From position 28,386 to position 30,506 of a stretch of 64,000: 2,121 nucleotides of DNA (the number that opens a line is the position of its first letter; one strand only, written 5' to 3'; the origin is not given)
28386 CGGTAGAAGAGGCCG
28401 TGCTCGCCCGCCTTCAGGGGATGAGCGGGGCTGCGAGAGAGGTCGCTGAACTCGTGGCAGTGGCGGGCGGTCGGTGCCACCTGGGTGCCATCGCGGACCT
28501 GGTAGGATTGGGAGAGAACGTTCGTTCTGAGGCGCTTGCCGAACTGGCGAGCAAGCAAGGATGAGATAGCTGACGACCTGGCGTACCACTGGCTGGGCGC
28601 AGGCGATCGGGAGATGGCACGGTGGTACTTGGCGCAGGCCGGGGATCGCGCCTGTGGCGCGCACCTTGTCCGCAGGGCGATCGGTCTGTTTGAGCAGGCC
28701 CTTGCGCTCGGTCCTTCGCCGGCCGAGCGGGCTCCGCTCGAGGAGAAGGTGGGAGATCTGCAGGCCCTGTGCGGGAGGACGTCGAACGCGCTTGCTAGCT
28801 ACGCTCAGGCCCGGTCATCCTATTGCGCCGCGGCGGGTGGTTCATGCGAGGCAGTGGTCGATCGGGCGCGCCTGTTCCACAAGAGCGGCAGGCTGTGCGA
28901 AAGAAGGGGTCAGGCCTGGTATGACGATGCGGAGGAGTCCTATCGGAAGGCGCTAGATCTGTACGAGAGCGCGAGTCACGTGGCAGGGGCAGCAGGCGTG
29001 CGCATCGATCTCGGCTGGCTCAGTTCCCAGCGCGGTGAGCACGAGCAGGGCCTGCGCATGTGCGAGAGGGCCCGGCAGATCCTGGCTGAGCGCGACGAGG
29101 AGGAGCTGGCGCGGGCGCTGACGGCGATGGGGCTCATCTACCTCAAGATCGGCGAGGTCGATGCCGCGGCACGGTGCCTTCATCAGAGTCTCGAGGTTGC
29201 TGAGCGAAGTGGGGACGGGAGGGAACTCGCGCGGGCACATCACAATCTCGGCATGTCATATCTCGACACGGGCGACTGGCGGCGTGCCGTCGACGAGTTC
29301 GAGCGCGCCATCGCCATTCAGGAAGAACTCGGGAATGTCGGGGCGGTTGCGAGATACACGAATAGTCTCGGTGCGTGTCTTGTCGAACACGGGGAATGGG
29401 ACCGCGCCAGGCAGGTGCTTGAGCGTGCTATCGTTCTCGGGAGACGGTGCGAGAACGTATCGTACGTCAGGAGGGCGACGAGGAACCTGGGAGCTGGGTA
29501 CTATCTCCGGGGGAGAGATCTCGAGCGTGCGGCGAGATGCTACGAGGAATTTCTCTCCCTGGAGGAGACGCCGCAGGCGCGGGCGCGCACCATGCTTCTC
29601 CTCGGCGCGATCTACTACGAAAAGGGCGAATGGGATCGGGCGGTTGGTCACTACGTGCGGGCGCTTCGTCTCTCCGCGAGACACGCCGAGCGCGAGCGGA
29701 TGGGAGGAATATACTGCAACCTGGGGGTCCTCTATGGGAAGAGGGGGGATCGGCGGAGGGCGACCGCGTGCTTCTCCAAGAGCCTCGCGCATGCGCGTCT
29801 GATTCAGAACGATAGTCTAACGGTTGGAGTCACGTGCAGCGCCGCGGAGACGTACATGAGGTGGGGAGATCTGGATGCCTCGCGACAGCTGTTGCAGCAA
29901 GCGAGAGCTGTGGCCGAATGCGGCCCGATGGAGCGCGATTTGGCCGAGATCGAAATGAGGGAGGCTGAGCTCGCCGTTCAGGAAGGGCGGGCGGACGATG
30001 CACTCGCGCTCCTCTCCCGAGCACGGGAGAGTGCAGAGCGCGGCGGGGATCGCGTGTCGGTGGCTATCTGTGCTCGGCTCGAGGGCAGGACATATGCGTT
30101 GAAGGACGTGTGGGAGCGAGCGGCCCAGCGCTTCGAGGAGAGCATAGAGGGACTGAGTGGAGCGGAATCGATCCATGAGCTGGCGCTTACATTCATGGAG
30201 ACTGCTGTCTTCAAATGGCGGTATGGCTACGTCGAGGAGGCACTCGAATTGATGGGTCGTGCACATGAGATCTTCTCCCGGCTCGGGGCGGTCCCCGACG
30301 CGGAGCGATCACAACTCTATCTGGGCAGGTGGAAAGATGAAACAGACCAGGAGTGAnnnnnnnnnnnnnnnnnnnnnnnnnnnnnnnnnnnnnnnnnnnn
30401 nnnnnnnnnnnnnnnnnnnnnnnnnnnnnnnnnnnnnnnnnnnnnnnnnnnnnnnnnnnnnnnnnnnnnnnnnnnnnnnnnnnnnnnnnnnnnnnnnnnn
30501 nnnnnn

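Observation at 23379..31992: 8.6-kb signalling island interrupts the conserved dnaA-dnaN-recF-gyrB origin cluster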

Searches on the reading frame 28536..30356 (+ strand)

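Call 3: search_protein_families(library=pfam, proteins=[window:28536-30356:+])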
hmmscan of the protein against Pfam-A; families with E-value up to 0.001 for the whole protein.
window:28536-30356:+ (606 aa): 23 families
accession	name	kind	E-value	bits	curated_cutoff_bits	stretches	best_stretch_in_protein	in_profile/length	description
PF13424.12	TPR_12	-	4.9e-41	139.2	30.1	7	191-264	2-77/77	Tetratricopeptide repeat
PF07719.23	TPR_2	-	1.2e-28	97.2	27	2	232-263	1-32/34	Tetratricopeptide repeat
PF00515.34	TPR_1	-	1.4e-27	94.8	27.8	1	232-263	1-32/34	Tetratricopeptide repeat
PF13176.12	TPR_7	-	5.8e-23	79.4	27.9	1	353-380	2-29/36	Tetratricopeptide repeat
PF17874.7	TPR_MalT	-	2.1e-20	73.8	45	2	328-502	16-193/336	MalT-like TPR region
PF13181.12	TPR_8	-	7.1e-19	66.8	25.7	0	232-263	1-32/34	Tetratricopeptide repeat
PF10602.15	RPN7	-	8.8e-15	55.3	29.6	0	310-420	34-143/174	26S proteasome subunit RPN7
PF13432.12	TPR_16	-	3.5e-13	50.2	32.7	2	237-300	2-59/65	Tetratricopeptide repeat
PF13374.12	TPR_10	-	6.5e-13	48.7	27.5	0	236-265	6-35/42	Tetratricopeptide repeat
PF14938.12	SNAP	-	1.3e-12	48.2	25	0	518-595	43-119/282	Soluble NSF attachment protein, SNAP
PF14559.12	TPR_19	-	5.3e-11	43.1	25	0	243-299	2-52/68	Tetratricopeptide repeat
PF13414.12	TPR_11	-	2e-09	37.4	26.8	1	357-404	1-42/42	TPR repeat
PF13428.12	TPR_14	-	2.5e-09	37.3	23.5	0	278-302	7-31/44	Tetratricopeptide repeat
PF13174.12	TPR_6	-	1.2e-08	35.5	26.3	0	237-259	5-27/33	Tetratricopeptide repeat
PF24885.1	TPR_NPHP3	-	5.5e-08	32.9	100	1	185-307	92-218/239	Nephrocystin-3 TPR domain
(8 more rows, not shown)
